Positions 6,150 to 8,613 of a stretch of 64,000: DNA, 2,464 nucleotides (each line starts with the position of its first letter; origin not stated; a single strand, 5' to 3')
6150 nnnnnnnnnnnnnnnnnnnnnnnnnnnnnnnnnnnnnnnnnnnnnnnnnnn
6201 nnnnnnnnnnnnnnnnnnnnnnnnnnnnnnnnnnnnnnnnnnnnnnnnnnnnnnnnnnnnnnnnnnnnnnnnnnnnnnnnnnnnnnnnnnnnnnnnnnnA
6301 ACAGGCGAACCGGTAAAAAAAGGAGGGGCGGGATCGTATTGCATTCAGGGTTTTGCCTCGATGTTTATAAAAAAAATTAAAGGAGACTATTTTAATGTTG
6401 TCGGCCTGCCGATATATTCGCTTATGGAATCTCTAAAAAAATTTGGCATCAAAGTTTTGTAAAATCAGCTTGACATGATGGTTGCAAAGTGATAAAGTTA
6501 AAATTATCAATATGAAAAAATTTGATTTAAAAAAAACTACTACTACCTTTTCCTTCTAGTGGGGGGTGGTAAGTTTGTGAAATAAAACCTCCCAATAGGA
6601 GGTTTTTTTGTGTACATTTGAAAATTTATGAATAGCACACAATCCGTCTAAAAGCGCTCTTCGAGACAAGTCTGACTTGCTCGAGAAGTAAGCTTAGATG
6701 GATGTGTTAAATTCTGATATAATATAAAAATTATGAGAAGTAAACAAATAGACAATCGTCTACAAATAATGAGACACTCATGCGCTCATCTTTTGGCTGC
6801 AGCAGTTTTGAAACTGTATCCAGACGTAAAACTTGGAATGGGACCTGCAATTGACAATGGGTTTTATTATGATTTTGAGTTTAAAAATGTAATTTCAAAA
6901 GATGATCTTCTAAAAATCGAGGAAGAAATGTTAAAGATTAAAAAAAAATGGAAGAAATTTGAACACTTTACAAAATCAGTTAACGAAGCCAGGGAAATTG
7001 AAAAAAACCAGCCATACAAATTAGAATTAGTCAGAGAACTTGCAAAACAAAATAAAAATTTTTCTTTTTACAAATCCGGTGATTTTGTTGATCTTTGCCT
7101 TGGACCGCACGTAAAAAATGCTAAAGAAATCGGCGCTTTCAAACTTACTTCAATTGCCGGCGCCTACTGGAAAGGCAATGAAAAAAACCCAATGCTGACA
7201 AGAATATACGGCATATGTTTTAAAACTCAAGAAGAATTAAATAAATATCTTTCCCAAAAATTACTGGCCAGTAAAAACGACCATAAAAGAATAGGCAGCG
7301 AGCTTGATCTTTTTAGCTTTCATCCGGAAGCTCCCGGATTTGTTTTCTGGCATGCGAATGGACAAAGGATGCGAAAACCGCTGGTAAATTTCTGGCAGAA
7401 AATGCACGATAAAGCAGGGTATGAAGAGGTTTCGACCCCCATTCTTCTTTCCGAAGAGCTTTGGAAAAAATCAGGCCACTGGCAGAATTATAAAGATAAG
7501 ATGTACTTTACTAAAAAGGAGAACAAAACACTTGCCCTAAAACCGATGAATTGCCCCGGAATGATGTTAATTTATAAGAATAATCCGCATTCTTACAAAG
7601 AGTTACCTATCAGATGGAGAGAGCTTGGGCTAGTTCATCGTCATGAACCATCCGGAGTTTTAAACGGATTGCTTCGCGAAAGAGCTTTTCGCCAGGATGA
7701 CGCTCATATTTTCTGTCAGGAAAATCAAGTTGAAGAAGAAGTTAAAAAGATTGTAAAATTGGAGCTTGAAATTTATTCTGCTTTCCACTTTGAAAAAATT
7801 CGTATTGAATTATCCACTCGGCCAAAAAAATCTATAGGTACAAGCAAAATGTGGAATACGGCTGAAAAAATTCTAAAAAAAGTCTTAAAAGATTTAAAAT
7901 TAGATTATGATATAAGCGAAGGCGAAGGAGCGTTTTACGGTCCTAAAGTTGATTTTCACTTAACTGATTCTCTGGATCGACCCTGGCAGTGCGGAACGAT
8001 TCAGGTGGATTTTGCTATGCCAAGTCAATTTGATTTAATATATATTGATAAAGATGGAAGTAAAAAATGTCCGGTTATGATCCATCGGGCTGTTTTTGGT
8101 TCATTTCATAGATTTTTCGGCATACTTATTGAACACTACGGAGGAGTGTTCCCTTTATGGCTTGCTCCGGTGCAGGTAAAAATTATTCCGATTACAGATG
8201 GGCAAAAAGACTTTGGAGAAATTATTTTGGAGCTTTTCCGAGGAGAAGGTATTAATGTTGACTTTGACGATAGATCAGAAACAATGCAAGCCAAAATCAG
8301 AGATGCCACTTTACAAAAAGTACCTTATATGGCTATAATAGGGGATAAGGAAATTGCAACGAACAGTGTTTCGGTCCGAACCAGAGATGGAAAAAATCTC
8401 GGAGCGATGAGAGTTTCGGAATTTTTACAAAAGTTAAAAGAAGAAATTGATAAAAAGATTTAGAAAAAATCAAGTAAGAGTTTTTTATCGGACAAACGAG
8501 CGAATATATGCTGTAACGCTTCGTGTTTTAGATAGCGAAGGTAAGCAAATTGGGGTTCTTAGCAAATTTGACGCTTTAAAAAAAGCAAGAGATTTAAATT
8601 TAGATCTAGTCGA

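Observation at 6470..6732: Putative threonine-codon leader-peptide attenuator upstream of thrS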

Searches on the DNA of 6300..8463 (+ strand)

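Call 3: search_rna_families(source=window, start=6300, end=6900, threshold=evalue, max_evalue=10, show_alignments=5)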
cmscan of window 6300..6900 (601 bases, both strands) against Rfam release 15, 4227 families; matches with E-value up to 10: 11.
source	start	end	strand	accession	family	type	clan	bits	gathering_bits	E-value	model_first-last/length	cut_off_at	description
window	6578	6630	-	RF01859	Phe_leader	Cis-reg; leader;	-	26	55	0.043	1-125/125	no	Phenylalanine leader peptide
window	6524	6612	+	RF01859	Phe_leader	Cis-reg; leader;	-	25.2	55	0.064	1-125/125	no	Phenylalanine leader peptide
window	6554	6611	-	RF00038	PrfA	Cis-reg; thermoregulator;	-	19.7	88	4.5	1-132/132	no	PrfA thermoregulator UTR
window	6535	6614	+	RF02064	STnc370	Gene; sRNA;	-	19.4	54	8.7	1-71/71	no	Enterobacterial sRNA STnc370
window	6476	6561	+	RF01183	SNORD19B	Gene; snRNA; snoRNA; CD-box;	CL00048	19.1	50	3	1-84/84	no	Small nucleolar RNA SNORD19B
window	6434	6572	+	RF02857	30_255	Gene; sRNA;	-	17.6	197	3.5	1-213/213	no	Leptospira sRNA 30_255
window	6581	6622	-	RF01376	CRISPR-DR63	Gene; CRISPR;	CL00015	17.2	37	7.5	1-37/37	no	CRISPR RNA direct repeat element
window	6485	6614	+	RF02084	STnc130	Gene; sRNA;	-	16.8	55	8.3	1-135/135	no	Enterobacteria sRNA STnc130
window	6377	6536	-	RF01488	rli49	Gene; sRNA;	-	16.4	40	2.2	1-163/163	no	Listeria sRNA rli49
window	6600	6792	+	RF01824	RUF20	Gene;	-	13.5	60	0.74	1-425/425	no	RNA of unknown function 20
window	6610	6735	+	RF02160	PART1_2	Gene; lncRNA;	-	11.1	55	2.1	1-249/249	no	Prostate androgen-regulated transcript 1 conserved region 2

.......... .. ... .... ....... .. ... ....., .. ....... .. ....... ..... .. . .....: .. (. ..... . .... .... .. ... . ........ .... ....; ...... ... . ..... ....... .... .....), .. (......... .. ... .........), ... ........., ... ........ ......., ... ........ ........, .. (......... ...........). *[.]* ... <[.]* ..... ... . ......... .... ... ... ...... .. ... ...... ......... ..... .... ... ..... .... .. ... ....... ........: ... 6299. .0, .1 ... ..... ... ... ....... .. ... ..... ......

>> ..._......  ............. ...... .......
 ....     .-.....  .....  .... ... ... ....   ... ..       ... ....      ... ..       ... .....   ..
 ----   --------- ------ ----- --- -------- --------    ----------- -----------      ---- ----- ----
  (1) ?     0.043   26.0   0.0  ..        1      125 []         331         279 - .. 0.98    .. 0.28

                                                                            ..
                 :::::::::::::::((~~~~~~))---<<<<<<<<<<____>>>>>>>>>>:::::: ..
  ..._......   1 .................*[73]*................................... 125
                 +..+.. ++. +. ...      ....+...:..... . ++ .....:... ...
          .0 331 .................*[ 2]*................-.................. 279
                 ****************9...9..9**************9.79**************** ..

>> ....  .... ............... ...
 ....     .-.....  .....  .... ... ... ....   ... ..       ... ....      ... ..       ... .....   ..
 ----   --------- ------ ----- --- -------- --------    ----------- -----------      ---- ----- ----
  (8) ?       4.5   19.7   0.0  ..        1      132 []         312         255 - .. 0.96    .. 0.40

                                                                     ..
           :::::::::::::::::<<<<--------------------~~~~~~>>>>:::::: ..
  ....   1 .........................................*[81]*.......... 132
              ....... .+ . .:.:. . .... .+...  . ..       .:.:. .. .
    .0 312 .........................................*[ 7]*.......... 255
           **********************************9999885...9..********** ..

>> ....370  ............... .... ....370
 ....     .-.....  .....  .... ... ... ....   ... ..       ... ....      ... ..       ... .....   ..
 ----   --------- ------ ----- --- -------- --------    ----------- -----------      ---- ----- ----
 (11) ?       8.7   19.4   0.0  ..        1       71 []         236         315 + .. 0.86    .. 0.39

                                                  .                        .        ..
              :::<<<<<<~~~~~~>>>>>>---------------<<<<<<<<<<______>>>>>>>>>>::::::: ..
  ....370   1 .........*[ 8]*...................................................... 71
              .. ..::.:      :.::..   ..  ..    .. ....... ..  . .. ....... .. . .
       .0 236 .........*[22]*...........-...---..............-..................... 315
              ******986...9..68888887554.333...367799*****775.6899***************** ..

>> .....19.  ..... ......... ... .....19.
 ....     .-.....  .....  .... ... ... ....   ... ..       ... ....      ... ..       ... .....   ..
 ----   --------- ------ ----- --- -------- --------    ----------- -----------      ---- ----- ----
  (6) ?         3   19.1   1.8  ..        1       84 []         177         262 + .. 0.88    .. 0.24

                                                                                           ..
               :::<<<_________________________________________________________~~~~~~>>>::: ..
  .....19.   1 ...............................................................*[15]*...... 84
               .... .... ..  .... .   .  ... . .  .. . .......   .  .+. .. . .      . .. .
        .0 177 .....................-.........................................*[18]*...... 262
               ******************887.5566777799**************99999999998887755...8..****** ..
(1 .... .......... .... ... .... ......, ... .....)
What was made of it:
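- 6633..6709 (+): Long, nearly perfect hairpin in the readthrough 5'UTR. Its function is unknown. No Rfam match (call 3).
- Closest known: Enterobacterial thr operon leader. Different: The Rfam model does not match this element even at E <= 10 (call 3).
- No T-box, L20-leader or other Rfam family matches 6300-6900 even at E <= 10 (call 3).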

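Call 52: build_rna_model(alignment_id=A1)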
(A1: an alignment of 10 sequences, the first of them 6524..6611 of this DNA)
Model R1 built from alignment A1 (10 sequences, 106 columns); structure: RNAalifold consensus.
model positions 89; base pairs 18; branch points 1; effective number of sequences 3.35; information 0.64 bits per position. Calibrated on 0.2 Mb of random sequence (short: E-values are rough).
structure used (alignment columns):
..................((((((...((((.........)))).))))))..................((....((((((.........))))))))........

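Call 54: search_with_rna_model(model_id=R1, sources=[window, L001, L002, L003, L004, L005, L006, L007, L008, L009, L010, L011, L012, L013, L014, L015, L016, L017, L018, L019, L020, L021, L022, L023, L024, L025, L026, L027, L028, L029, L030, L031, L032, L033, L034, L035, L036, L037, L038, L039, L040, L041, L042, L043, L044, L045, L046, L047, L048, L049, L050, L051, L052, L053, L054, L055, L056, L057, L058, L059, L060, L061, L062, L063, L064, L065, L066, L067, L068, L069, L070, L071, L072, L073, L074, L075, L076, L077, L078, L079, L080, L081, L082, L083, L084, L085, L086, L087, L088, L089, L090, L091, L092, L093, L094, L095, L096, L097, L098, L099], max_evalue=1)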
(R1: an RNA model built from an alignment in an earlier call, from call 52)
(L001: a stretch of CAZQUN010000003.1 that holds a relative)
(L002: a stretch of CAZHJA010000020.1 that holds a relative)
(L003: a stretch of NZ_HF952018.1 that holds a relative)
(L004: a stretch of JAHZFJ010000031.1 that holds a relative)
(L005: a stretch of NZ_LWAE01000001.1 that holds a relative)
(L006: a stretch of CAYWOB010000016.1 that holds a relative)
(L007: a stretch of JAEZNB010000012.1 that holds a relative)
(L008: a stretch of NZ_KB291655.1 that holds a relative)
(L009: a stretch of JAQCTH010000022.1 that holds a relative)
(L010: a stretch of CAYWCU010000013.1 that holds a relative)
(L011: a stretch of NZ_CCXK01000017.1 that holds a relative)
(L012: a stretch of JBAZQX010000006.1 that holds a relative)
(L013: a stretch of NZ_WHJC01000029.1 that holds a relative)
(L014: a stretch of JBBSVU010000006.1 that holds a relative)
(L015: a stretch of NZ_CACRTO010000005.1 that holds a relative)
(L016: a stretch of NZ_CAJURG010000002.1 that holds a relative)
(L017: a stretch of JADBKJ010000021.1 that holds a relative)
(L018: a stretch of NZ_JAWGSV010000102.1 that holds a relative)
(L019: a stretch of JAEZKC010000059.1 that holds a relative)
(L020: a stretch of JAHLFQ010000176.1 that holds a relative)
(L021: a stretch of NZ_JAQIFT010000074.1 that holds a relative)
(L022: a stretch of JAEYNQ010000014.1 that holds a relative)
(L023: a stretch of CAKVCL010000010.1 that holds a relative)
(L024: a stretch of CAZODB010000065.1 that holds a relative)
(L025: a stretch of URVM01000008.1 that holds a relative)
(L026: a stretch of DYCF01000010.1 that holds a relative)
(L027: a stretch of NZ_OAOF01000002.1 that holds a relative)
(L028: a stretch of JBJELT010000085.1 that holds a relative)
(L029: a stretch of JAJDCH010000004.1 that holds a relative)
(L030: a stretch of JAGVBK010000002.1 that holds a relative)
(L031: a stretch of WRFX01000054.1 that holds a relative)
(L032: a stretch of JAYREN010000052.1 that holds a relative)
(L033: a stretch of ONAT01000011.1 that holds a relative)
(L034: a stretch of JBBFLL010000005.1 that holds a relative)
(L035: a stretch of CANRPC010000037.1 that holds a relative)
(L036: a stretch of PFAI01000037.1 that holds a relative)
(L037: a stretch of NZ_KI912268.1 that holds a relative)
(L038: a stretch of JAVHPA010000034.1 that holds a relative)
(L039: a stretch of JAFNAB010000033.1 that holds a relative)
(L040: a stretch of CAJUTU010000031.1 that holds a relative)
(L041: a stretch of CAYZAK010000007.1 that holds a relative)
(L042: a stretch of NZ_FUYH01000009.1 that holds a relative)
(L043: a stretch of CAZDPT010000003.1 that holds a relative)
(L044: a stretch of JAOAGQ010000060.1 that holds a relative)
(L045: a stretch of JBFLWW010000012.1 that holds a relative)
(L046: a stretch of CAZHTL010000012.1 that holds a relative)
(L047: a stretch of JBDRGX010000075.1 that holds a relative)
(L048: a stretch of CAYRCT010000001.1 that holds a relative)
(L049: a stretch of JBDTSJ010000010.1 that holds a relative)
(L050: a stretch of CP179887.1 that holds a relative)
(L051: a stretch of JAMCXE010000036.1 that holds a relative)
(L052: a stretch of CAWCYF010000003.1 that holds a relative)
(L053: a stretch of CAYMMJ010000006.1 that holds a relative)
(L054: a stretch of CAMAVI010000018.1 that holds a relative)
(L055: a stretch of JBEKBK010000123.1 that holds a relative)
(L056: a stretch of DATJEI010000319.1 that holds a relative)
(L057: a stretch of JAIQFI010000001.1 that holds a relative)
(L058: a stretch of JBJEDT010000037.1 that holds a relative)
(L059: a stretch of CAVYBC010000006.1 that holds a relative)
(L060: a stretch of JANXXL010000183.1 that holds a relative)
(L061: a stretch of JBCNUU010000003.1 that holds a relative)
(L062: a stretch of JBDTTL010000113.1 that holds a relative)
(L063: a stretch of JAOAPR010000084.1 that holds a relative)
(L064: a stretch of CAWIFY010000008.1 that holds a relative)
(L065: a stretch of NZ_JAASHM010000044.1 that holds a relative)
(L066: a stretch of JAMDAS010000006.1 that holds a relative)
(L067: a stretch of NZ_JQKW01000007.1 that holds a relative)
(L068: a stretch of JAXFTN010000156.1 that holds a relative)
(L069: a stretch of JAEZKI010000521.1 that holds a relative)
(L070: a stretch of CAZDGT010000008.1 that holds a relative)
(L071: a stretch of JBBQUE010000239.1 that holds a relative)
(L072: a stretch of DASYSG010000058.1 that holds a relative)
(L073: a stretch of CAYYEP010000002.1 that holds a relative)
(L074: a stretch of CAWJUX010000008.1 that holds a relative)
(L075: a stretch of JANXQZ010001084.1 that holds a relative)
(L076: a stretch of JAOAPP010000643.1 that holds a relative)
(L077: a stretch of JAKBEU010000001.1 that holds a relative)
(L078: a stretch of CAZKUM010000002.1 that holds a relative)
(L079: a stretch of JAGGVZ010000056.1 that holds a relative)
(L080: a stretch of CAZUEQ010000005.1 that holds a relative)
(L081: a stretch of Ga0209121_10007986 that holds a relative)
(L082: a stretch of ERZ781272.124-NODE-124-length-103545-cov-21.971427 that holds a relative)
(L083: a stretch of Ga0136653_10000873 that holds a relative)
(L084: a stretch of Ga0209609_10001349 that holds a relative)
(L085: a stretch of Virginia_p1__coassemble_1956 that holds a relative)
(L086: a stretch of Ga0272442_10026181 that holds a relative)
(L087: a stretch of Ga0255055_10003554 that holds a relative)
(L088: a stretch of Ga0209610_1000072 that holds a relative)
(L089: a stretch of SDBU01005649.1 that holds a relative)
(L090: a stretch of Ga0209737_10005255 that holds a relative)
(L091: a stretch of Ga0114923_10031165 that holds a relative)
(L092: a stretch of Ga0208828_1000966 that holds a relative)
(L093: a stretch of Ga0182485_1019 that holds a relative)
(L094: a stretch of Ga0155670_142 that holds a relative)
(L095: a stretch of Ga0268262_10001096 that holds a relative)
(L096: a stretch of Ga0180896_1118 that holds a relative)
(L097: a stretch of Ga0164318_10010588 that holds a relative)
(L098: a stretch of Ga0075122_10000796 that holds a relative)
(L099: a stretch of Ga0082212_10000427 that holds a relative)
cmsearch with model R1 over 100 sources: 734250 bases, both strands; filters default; matches with E-value up to 1: 18.
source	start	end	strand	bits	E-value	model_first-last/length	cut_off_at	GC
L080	67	163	+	71.7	1.1e-14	1-89/89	no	0.43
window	6524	6611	+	70.7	2.1e-14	1-89/89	no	0.35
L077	2855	2951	+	68.1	9.3e-14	1-89/89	no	0.41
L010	2457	2523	+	28.1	0.0015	1-89/89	no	0.45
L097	5239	5325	+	25.1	0.0086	1-89/89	no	0.37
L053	6239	6326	+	24.5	0.012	1-89/89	no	0.35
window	9979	10073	+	23.8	0.018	1-89/89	no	0.35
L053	6246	6338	-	22.8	0.033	1-89/89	no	0.35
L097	5246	5337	-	22.7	0.035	1-89/89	no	0.37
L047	6390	6480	-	21.1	0.088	1-89/89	no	0.26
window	3441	3566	+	20.8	0.11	1-89/89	no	0.32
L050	2876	2971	+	20.3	0.14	1-89/89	no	0.3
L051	7552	7619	+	20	0.17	1-89/89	no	0.35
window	4203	4289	-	19.7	0.2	1-89/89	no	0.36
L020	1741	1794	+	19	0.31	1-89/89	no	0.26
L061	761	854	-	18.8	0.34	1-89/89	no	0.34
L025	7084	7169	-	18.6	0.39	1-89/89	no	0.31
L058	5577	5643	+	17.7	0.66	1-89/89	no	0.25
